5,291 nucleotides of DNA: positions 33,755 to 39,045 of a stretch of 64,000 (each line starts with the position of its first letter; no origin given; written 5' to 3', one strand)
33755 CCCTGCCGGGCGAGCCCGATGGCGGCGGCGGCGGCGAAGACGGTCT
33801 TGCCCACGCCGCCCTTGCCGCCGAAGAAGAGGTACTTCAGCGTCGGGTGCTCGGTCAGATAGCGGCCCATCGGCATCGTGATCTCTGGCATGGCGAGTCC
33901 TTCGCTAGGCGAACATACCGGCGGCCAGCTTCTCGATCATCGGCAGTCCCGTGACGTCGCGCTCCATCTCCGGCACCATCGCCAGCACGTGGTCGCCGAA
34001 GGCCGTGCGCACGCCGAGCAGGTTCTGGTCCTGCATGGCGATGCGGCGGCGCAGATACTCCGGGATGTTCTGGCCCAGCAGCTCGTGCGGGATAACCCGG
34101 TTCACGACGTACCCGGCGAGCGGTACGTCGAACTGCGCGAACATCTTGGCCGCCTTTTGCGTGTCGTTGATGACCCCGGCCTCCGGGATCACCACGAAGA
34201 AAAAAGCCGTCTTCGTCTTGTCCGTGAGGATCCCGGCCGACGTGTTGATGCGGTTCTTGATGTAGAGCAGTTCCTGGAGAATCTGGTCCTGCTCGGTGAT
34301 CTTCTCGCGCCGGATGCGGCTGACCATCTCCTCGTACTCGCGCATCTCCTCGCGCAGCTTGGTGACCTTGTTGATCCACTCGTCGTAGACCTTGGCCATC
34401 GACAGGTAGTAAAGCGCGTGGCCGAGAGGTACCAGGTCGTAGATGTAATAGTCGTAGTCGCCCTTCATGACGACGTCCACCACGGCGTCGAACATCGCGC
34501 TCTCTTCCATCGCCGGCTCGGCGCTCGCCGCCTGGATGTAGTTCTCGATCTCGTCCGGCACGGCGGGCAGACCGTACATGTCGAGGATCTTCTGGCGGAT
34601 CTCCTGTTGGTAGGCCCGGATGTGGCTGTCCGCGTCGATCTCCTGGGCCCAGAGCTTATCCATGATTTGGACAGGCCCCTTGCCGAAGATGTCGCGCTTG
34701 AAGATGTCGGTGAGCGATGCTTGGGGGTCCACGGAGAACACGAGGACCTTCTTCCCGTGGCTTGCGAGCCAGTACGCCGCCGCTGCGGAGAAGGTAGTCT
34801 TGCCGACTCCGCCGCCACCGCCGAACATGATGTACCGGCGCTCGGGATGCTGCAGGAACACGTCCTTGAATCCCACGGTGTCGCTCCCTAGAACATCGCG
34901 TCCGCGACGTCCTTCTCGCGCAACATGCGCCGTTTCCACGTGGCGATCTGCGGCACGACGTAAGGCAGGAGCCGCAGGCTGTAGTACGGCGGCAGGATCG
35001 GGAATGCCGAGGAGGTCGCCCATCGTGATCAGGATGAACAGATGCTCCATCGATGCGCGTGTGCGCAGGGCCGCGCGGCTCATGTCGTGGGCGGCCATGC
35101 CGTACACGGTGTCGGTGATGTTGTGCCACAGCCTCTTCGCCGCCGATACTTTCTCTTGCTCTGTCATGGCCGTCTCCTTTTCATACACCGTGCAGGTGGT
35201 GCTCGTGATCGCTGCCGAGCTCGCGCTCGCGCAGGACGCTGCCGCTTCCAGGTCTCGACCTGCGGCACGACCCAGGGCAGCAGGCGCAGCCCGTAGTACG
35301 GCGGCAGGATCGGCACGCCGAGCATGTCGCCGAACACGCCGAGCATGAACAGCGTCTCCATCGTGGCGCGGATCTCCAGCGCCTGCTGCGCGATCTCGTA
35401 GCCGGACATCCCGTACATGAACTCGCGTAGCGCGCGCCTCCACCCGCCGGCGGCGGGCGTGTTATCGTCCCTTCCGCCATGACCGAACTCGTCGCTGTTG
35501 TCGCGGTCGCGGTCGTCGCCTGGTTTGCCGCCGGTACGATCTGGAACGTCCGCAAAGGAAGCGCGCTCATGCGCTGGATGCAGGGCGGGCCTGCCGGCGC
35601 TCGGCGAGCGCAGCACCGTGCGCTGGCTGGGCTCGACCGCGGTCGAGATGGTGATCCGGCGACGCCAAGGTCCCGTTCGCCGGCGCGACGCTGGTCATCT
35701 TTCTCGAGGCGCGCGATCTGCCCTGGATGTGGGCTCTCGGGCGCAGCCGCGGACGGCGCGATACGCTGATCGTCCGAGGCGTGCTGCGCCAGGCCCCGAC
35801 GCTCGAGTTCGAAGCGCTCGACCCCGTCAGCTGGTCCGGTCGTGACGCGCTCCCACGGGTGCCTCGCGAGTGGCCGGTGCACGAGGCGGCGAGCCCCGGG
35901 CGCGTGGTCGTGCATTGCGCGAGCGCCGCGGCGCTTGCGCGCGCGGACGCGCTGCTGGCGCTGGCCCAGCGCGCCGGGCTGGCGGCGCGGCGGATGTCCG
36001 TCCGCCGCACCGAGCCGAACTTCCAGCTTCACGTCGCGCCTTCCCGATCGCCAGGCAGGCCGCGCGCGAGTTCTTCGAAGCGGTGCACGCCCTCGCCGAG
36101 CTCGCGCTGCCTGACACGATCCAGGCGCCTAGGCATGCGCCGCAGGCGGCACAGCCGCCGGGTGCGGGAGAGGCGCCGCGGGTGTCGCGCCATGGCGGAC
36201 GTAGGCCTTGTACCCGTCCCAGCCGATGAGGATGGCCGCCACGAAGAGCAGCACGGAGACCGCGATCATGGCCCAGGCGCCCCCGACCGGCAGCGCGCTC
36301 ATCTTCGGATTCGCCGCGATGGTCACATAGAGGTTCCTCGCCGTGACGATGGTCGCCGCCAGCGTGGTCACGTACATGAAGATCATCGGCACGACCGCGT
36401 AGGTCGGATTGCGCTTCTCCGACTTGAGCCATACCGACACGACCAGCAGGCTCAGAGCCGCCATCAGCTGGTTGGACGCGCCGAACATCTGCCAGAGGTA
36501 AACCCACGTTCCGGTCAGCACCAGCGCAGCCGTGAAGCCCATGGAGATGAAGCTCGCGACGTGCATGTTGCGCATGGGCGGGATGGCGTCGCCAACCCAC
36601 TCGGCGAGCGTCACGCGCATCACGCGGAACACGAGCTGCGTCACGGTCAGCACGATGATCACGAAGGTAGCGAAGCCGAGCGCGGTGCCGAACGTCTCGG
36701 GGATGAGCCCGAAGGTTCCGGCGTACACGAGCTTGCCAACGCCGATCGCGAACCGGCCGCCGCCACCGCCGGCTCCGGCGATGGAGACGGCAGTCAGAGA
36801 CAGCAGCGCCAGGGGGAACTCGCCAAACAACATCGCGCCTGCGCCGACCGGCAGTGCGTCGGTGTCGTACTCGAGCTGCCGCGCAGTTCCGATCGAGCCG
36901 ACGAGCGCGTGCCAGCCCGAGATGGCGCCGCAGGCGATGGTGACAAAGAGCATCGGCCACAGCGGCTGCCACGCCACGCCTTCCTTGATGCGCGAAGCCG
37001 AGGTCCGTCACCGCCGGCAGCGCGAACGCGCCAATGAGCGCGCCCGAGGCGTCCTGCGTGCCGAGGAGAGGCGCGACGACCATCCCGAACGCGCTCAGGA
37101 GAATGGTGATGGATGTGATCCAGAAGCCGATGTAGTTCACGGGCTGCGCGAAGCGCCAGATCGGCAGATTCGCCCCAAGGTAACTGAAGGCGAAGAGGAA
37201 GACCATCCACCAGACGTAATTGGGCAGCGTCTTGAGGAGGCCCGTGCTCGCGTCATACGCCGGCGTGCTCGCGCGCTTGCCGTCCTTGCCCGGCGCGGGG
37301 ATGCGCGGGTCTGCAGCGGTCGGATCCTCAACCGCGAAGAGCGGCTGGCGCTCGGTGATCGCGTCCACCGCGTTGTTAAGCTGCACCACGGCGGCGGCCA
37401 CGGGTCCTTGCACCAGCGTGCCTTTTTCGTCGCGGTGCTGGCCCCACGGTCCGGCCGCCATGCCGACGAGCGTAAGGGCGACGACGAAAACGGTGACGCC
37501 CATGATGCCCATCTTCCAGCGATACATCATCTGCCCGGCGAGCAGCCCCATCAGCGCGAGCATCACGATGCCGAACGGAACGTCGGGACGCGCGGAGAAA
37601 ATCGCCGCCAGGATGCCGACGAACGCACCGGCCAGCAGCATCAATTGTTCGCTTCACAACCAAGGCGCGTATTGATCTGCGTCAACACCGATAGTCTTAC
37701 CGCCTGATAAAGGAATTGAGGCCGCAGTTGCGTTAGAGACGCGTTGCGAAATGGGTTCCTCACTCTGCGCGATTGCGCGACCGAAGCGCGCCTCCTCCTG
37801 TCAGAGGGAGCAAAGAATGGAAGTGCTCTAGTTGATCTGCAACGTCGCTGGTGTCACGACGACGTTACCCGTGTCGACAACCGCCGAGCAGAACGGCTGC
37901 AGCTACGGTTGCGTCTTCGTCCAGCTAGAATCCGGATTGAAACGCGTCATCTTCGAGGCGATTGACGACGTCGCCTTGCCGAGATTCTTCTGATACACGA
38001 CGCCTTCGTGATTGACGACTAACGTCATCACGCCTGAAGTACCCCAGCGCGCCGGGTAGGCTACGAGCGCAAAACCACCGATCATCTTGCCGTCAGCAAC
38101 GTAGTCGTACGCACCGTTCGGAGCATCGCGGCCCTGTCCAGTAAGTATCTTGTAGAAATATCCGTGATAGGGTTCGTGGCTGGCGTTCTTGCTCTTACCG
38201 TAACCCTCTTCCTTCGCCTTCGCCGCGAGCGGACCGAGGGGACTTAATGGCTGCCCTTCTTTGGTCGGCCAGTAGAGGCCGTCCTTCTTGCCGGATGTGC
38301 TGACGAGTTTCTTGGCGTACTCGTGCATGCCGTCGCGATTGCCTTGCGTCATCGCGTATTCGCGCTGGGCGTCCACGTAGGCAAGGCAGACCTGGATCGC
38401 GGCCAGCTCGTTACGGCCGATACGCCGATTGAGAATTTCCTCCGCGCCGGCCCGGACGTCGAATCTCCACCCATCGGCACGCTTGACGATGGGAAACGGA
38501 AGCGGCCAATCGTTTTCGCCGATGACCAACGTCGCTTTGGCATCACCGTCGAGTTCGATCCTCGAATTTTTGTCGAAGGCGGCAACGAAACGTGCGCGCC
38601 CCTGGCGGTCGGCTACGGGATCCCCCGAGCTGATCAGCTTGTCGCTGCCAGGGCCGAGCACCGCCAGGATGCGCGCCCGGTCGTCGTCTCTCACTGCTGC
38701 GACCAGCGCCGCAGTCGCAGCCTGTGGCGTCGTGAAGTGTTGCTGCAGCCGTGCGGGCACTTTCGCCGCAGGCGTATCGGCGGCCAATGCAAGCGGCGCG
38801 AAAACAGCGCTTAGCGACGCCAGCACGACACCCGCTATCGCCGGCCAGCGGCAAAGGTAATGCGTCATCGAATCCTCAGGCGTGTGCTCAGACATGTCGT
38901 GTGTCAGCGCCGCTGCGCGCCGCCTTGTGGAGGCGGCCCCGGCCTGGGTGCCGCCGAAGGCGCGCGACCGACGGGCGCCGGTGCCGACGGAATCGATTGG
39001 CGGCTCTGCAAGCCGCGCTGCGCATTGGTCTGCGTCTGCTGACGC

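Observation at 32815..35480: Tandem, complementarily degenerate Get3/ArsA-like ATPases preceded by two paralogous small proteins of no recognisable family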

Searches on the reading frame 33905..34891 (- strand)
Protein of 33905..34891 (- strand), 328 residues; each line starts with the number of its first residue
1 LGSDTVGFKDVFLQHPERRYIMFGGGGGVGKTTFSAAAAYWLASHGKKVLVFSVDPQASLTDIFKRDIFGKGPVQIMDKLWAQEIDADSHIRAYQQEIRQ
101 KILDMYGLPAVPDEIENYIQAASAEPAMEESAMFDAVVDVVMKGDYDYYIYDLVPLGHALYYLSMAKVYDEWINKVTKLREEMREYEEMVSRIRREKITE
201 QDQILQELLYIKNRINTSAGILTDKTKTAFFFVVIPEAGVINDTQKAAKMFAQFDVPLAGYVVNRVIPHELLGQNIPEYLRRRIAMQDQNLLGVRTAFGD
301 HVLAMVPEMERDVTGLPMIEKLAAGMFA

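Call 4: search_protein_families(library=ncbifam, proteins=[window:33905-34891:-], max_evalue=0.1)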
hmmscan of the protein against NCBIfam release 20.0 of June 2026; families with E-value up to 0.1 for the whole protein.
window:33905-34891:- (328 aa): 33 families (the best 25 are shown)
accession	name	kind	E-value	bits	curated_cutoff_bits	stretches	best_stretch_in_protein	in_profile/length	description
TIGR00345.1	GET3_arsA_TRC40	subfamily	1.4e-61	208.6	135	1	22-323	1-294/299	TRC40/GET3/ArsA family transport-energizing ATPase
NF041417.1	ArsA_halo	exception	6.7e-32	110.9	800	2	16-174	10-164/617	arsenical pump-driving ATPase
TIGR04291.1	arsen_driv_ArsA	equivalog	6.9e-26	91.1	650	2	19-100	4-86/565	arsenical pump-driving ATPase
NF050088.1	Get3_fold_NosAFP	equivalog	2.3e-12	46.5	325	1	22-264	6-250/364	Get3/ArsA fold putative tail anchor-mediating ATPase NosAFP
NF053621.1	ATPseBagBMYCTU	equivalog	3e-12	46.3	521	1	10-67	4-61/371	ATPase BagB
NF053622.1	ATPseBagAMYCTU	equivalog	1.3e-10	41.2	400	1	19-85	8-74/325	ATPase BagA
NF041546.1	ParA_partition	equivalog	4.4e-08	32.9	180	1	27-70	9-52/203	ParA family partition ATPase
TIGR01969.1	minD_arch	subfamily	5.8e-08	32.2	201.75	2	23-55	6-38/251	cell division ATPase MinD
NF010443.0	PRK13869.1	subfamily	1.6e-07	30.5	446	1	27-137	131-241/405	plasmid-partitioning protein RepA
TIGR03453.1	partition_RepA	equivalog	2.3e-06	26.7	348.45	1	27-104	114-188/387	plasmid partitioning protein RepA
NF047398.1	AAA_KGGVGR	domain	8.4e-06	26.2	90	1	21-124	6-117/190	KGGVGR-motif variant AAA ATPase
TIGR03371.1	cellulose_yhjQ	equivalog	2.6e-05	23.8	157.85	1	22-67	6-51/246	cellulose biosynthesis protein BcsQ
NF009701.0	PRK13230.1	subfamily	2.7e-05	23.3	350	1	20-66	3-49/291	nitrogenase reductase-like protein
TIGR01968.1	minD_bact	equivalog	0.00012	21.5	212.9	1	23-55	7-39/261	septum site-determining protein MinD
TIGR01287.1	nifH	equivalog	0.00013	21.4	394.35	1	21-66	3-48/275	nitrogenase iron protein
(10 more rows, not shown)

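Call 5: search_protein_families(library=pfam, proteins=[window:33905-34876:-], max_evalue=1)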
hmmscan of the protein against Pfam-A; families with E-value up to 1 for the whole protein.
window:33905-34876:- (323 aa): 18 families
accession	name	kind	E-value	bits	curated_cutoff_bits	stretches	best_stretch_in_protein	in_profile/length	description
PF02374.21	ArsA_ATPase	-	2.4e-64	217.9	24.3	1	14-321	2-303/305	Anion-transporting ATPase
PF01656.29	CbiA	-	9.2e-15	55.2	25.4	1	17-294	3-102/125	CobQ/CobB/MinD/ParA nucleotide binding domain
PF13614.12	AAA_31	-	4e-11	43.6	27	1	22-156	11-133/177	AAA domain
PF10609.15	ParA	-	3.4e-06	27.1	27.1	1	17-50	8-41/246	NUBPL iron-transfer P-loop NTPase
PF00142.24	Fer4_NifH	-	5.1e-05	23.3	25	1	16-58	3-45/271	4Fe-4S iron sulfur cluster binding proteins, NifH/frxC family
PF00448.28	SRP54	-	0.00097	19.3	22.7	1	15-50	3-38/196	SRP54-type protein, GTPase domain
PF03308.22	MeaB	-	0.0062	16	23.1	1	17-55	37-75/273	Methylmalonyl Co-A mutase-associated GTPase MeaB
PF13500.12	AAA_26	-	0.0082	16.5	27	0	227-304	133-191/198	AAA domain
PF23431.1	BROMI_N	-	0.029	14.8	25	0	163-201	78-116/127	Broad-minded protein N-terminal domain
PF06564.18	CBP_BcsQ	-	0.034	14.1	21.3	1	21-63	10-52/234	Cellulose biosynthesis protein BcsQ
PF20720.3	nSTAND3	-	0.043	14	27.2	1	12-51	16-53/155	Novel STAND NTPase 3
PF07015.17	VirC1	-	0.054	13.3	24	1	22-56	11-45/231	VirC1 protein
PF25199.1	nSTAND_NTPase5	-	0.055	13.7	34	1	12-50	40-79/145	Novel STAND NTPase 5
PF20529.3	DUF6744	-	0.057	12.8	27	1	162-187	264-289/314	Family of unknown function (DUF6744)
PF13604.12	AAA_30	-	0.061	13.5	27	1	13-53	18-58/191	AAA domain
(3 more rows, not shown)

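Call 12: search_solved_structures(query=window:33905-34876:-, max_evalue=0.00001)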
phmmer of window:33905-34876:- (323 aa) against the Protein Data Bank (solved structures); distinct sequences matched with E-value up to 0.00001: 28.
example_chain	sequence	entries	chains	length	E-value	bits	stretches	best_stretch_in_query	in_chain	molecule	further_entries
3zq6_A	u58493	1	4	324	2.4e-54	187.8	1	1-322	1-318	PUTATIVE ARSENICAL PUMP-DRIVING ATPASE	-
3ug6_A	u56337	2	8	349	1.5e-52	181.9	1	13-319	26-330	arsenical pump-driving ATPase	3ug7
5zme_A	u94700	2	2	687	1.5e-48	168.7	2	7-264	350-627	ATPase ARSA1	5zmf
9nbl_A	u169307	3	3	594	2.7e-28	102.2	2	7-162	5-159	Arsenite transporter ATPase-like protein,arsA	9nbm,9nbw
9nbo_A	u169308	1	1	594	6.8e-27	97.6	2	7-162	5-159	Arsenite transporter ATPase-like protein,arsA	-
1f48_A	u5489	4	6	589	1.9e-25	92.8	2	14-169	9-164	ARSENITE-TRANSLOCATING ATPASE | ARSENICAL PUMP-DRIVING ATPASE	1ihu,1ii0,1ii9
8hac_A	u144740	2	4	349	4.3e-22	81.8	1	12-265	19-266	ATPase ASNA1 homolog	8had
7spz_A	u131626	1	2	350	6.9e-20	74.6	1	5-315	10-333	ATPase ASNA1 homolog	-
7sq0_A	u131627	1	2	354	1.1e-19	73.8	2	5-94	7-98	ATPase ASNA1 homolog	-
7spy_A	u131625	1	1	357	3.7e-19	72.2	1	5-315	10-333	ATPase ASNA1 homolog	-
3iqw_A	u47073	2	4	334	1.7e-18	70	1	9-318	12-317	Tail-anchored protein targeting factor Get3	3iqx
8odu_A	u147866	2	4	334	1.7e-18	70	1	9-318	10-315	ATPase GET3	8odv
3ibg_A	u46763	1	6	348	1.7e-18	70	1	9-318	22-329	ATPase, subunit of the Get complex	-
2woo_A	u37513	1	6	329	2.2e-18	69.6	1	7-315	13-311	ATPASE GET3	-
6so5_A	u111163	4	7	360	5.7e-17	65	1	11-263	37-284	ATPase ASNA1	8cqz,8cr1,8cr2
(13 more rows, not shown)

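Call 62: search_dna_similar(query=window:33905-34876:-, collection=plasmids, mode=protein, max_evalue=1e-10, max_rows=30)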
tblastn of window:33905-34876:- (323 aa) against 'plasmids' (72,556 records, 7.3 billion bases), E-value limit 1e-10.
Records with a match: 30; places in all: 31; records where one place covers at least 80% of the query: 23.
Best place of each record, by identity: <60% 30.
By first word of the organism name: Halobacterium 9; Pseudochrobactrum 4; Haloferax 3; Halomarina 2; Bacillus 2; Acidithiobacillus 2; Halocatena 1; Haloarcula 1; Halorubrum 1; Cytobacillus 1; and 4 more.
By predicted mobility (MOB-suite, as given by PLSDB): non-mobilizable 27; mobilizable 3.
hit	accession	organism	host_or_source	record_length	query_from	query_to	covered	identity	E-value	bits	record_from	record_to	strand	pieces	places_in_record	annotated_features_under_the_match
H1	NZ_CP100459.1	Halomarina sp. BND7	cell culture,sediment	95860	15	319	94%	28.4%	8e-19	94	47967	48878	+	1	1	ArsA family ATPase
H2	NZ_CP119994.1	Halomarina sp. PSR21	cell culture,saline soil from Tarim ...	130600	15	318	94%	28.5%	4e-21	101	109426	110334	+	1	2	TRC40/GET3/ArsA family transport-energizing ATPase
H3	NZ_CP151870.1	Bacillus thuringiensis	tobacco,mixed culture,leaves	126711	14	322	96%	27.8%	3e-18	92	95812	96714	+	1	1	ArsA family ATPase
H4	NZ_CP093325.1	Bacillus sp. N5-665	whole organism,peat soil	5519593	14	322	96%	27.8%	3e-17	90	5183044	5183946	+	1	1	none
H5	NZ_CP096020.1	Halocatena salina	cell culture,sediment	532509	15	318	94%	28.1%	5e-19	95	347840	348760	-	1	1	TRC40/GET3/ArsA family transport-energizing ATPase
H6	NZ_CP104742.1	Haloferax lucentense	-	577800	12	322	96%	26.8%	4e-14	81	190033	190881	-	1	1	arsA: arsenical pump-driving ATPase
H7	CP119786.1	Haloarcula rara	cell culture,sediment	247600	12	319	95%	26.5%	4e-13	77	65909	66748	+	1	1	record has no annotation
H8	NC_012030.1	Halorubrum lacusprofundi ATCC 49239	-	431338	12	322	96%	26.0%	4e-13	77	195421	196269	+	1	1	arsA: arsenical pump-driving ATPase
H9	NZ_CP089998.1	Cytobacillus spongiae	sponge,Pure culture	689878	27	311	88%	26.8%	3e-22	104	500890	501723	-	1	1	ArsA family ATPase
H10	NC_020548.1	Azoarcus sp. KH32C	-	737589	7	318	97%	24.5%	1e-12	76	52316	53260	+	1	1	arsA: arsenical pump-driving ATPase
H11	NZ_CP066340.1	Alicyclobacillus sp. SO9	-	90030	12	321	96%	24.4%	3e-12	75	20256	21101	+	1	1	ArsA family ATPase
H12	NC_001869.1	Halobacterium salinarum NRC-34001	-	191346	12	322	96%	24.3%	2e-14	81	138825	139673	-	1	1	arsA: arsenical pump-driving ATPase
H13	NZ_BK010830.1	Halobacterium salinarum NRC-34001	-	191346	12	322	96%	24.3%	2e-14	81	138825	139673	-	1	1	arsA: arsenical pump-driving ATPase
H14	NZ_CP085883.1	Halobacterium salinarum NRC-34001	Genome,Canadian salted buffalo hide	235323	12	322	96%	24.3%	2e-14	81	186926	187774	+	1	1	arsA: arsenical pump-driving ATPase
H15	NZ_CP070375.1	Halobacterium sp. GSL-19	Brine,Brine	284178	12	322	96%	24.3%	2e-14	81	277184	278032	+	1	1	arsA: arsenical pump-driving ATPase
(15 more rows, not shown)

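Call 64: get_annotated_region(hit=H9, flank=5000)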
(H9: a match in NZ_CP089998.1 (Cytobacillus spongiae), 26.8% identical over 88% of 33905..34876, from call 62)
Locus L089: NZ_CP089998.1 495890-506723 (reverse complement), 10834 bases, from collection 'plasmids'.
description: Cytobacillus spongiae strain CY-G plasmid unnamed, complete sequence
organism: Cytobacillus spongiae (NCBI taxid 2901381)
taxonomy: Bacteria; Bacillota; Bacilli; Bacillales; Bacillaceae; Cytobacillus; Cytobacillus spongiae
host: -; source: sponge,Pure culture; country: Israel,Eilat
typing (MOB-suite, as given by PLSDB): non-mobilizable
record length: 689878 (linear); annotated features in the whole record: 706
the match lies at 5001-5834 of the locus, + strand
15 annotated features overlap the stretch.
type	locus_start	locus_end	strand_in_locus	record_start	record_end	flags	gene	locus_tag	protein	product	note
CDS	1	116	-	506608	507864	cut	-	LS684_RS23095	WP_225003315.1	helix-turn-helix transcriptional regulator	-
CDS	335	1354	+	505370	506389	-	ltaE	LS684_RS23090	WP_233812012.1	low-specificity L-threonine aldolase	GO:0006520 - amino acid metabolic process [Evidence IEA]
CDS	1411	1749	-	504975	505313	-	-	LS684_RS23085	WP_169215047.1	YckD family protein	-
CDS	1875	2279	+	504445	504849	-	-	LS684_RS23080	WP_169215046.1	sporulation protein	-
CDS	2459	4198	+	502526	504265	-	-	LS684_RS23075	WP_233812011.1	carbon starvation protein A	-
CDS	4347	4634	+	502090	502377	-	-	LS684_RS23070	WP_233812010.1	hypothetical protein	-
CDS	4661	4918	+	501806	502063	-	-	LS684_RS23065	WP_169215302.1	cory-CC-star protein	-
CDS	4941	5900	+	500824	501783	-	-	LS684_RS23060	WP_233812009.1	ArsA family ATPase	-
CDS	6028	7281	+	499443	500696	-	-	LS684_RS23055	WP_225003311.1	M24 family metallopeptidase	-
CDS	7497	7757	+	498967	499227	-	-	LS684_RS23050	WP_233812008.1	metal-sensitive transcriptional regulator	-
CDS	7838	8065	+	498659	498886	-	-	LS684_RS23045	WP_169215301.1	sulfurtransferase TusA family protein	-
CDS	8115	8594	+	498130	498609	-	-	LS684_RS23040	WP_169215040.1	DsrE/DsrF/DrsH-like family protein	-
CDS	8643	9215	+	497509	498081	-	-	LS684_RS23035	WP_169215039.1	sulfurtransferase TusA family protein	-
CDS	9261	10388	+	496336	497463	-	-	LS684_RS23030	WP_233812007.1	MBL fold metallo-hydrolase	-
CDS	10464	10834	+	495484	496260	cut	-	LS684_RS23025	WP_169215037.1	sulfite exporter TauE/SafE family protein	GO:0006810 - transport [Evidence IEA]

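Call 65: get_annotated_region(hit=H2, flank=5000)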
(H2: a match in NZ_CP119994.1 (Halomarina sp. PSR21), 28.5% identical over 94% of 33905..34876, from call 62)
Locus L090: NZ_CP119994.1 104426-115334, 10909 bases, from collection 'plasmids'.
description: Halomarina sp. PSR21 plasmid unnamed2, complete sequence
organism: Halomarina sp. PSR21 (NCBI taxid 3033386)
taxonomy: Archaea; Euryarchaeota; Halobacteria; Halobacteriales; Haloarculaceae; Halomarina; Halomarina sp. PSR21
host: -; source: cell culture,saline soil from Tarim Basin; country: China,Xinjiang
typing (MOB-suite, as given by PLSDB): non-mobilizable
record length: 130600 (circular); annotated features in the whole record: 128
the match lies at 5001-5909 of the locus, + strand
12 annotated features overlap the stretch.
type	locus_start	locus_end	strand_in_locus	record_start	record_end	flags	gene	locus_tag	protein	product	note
CDS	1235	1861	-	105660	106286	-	-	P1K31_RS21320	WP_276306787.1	hypothetical protein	-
CDS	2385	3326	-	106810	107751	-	-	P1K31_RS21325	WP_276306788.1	NAD-dependent epimerase/dehydratase family protein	-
CDS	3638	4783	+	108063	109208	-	-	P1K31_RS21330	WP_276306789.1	VCBS repeat-containing protein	-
CDS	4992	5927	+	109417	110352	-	-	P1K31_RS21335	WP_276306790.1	TRC40/GET3/ArsA family transport-energizing ATPase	GO:0071722 - detoxification of arsenic-containing substance [Evidence IEA]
CDS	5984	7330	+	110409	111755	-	-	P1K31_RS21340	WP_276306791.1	MFS transporter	GO:0055085 - transmembrane transport [Evidence IEA]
CDS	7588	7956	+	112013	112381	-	-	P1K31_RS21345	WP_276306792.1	helix-turn-helix domain-containing protein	-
CDS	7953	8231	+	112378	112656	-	-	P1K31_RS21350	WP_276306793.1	hypothetical protein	-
CDS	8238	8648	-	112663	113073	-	-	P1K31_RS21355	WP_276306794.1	universal stress protein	-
CDS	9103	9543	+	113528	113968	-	-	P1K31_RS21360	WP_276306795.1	universal stress protein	-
CDS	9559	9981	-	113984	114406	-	-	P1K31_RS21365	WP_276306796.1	universal stress protein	-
CDS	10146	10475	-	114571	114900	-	-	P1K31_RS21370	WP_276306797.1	hypothetical protein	-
CDS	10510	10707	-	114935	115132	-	-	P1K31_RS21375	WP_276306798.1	trypsin-like peptidase domain-containing protein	-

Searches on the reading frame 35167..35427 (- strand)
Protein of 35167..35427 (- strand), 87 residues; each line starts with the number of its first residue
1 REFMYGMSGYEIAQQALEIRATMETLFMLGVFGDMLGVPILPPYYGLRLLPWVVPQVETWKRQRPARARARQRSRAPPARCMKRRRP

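Call 4: search_protein_families(library=ncbifam, proteins=[window:35167-35427:-], max_evalue=0.1)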
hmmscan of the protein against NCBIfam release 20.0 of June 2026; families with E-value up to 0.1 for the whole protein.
seq(87 aa): 1 family
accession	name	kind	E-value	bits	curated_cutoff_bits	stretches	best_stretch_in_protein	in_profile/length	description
NF041419.1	CC_star_Cory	equivalog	3.4e-06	27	80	1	21-63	24-66/80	cory-CC-star protein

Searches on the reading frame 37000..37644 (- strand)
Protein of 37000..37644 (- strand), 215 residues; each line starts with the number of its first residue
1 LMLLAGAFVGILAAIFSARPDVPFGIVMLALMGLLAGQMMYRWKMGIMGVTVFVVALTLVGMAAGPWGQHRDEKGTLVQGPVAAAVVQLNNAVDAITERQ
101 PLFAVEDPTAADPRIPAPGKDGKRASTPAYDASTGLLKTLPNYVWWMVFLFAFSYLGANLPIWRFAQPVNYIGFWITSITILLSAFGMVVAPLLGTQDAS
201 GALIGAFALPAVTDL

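Call 95: search_protein_families(library=pfam, proteins=[window:37000-37644:-], max_evalue=0.001)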
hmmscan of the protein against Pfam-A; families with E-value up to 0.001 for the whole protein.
window:37000-37644:- (215 aa): 1 family
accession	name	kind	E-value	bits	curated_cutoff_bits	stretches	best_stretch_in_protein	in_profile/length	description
PF02554.20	CstA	-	1.9e-06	27.4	27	1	144-191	222-269/560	Carbon starvation protein CstA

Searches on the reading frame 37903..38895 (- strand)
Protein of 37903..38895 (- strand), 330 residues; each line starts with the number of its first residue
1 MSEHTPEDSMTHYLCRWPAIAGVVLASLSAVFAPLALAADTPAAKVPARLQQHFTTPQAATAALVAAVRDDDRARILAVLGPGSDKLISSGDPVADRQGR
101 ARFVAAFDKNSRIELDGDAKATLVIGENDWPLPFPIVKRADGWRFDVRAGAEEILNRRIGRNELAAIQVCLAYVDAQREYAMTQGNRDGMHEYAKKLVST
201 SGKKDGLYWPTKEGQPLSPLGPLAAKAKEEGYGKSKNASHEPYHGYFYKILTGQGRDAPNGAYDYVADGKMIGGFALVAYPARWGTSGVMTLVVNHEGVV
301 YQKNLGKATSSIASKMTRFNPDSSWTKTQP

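Call 95: search_protein_families(library=pfam, proteins=[window:37903-38895:-], max_evalue=0.001)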
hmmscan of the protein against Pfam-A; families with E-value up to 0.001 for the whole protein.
window:37903-38895:- (330 aa): 1 family
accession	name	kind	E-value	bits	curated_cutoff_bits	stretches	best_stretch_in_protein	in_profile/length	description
PF11453.13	DUF2950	-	1.6e-116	388.7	20.2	1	51-327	1-273/274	Protein of unknown function (DUF2950)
